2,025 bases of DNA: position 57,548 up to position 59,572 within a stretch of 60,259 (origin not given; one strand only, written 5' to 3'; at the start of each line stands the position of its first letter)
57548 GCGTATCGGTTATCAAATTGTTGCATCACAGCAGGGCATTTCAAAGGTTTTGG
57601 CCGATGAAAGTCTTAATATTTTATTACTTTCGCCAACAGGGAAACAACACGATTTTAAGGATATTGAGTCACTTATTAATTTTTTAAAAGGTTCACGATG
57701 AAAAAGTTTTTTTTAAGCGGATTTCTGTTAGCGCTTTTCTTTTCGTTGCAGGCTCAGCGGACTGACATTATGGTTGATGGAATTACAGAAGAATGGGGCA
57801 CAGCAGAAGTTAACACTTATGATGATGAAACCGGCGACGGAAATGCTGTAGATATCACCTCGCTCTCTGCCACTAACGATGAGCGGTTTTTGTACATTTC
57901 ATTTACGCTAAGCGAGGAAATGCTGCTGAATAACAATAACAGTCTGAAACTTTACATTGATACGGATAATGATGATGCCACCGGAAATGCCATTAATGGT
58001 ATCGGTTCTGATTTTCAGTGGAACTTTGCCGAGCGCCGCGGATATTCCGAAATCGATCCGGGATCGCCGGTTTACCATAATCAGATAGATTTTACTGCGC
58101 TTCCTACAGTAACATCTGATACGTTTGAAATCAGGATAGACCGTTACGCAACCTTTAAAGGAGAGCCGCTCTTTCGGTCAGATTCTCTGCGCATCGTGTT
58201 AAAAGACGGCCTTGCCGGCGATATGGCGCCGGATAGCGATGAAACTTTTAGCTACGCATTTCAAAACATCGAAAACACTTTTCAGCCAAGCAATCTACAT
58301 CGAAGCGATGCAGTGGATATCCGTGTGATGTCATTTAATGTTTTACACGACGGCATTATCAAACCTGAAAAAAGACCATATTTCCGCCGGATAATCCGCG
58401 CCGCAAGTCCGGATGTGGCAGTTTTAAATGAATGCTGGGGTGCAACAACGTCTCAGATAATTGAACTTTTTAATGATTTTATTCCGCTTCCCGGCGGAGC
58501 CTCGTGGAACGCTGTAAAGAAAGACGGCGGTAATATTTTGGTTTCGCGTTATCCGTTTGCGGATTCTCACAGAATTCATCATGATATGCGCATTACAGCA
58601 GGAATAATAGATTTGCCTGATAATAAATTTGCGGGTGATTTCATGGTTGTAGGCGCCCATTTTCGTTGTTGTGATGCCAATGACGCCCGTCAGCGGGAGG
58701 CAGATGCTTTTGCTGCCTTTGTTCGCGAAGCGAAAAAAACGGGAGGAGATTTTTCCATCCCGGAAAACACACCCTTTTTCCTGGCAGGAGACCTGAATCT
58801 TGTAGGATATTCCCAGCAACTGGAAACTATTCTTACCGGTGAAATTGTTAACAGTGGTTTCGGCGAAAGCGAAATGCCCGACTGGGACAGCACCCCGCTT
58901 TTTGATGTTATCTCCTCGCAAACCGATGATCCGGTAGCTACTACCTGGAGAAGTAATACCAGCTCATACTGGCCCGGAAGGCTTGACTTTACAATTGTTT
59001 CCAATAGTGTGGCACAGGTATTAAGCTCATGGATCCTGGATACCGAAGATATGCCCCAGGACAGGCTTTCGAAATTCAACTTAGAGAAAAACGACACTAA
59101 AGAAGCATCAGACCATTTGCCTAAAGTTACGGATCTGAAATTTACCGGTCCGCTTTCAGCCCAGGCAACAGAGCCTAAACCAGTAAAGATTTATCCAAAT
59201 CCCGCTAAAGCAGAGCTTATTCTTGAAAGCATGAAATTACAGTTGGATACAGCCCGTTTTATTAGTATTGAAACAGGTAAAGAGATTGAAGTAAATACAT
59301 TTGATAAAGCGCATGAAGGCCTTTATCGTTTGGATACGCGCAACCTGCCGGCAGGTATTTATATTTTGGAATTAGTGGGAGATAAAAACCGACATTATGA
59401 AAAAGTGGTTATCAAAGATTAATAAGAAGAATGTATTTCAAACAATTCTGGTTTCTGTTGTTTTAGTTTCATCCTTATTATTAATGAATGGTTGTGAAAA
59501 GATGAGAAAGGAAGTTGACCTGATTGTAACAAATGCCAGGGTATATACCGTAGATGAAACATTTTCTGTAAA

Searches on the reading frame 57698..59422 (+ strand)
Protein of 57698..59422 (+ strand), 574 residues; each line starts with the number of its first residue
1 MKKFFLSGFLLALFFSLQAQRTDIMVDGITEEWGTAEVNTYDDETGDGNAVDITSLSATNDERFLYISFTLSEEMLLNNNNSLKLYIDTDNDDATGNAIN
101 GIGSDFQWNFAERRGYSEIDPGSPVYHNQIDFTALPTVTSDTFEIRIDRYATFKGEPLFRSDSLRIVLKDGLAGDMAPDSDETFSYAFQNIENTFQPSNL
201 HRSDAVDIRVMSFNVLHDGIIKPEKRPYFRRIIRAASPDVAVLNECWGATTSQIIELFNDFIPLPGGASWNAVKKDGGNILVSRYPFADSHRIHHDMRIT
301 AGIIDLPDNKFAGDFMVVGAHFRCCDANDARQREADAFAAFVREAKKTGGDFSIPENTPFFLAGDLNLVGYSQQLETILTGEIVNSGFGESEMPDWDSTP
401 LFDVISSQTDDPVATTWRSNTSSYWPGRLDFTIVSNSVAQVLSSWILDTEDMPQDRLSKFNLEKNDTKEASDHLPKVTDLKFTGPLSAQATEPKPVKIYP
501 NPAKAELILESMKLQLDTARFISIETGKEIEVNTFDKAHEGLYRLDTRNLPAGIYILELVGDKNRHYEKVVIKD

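Call 64: search_protein_families(library=pfam, proteins=[window:57698-59422:+], max_evalue=0.0001)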
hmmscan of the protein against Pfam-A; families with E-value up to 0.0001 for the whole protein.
window:57698-59422:+ (574 aa): 2 families
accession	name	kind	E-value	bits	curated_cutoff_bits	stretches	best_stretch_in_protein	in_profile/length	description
PF03372.29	Exo_endo_phos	-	8.3e-16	58.8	24.5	1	211-473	1-225/225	Endonuclease/Exonuclease/phosphatase family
PF18962.6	Por_Secre_tail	-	1.6e-07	31.9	27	1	498-572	1-75/75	Secretion system C-terminal sorting domain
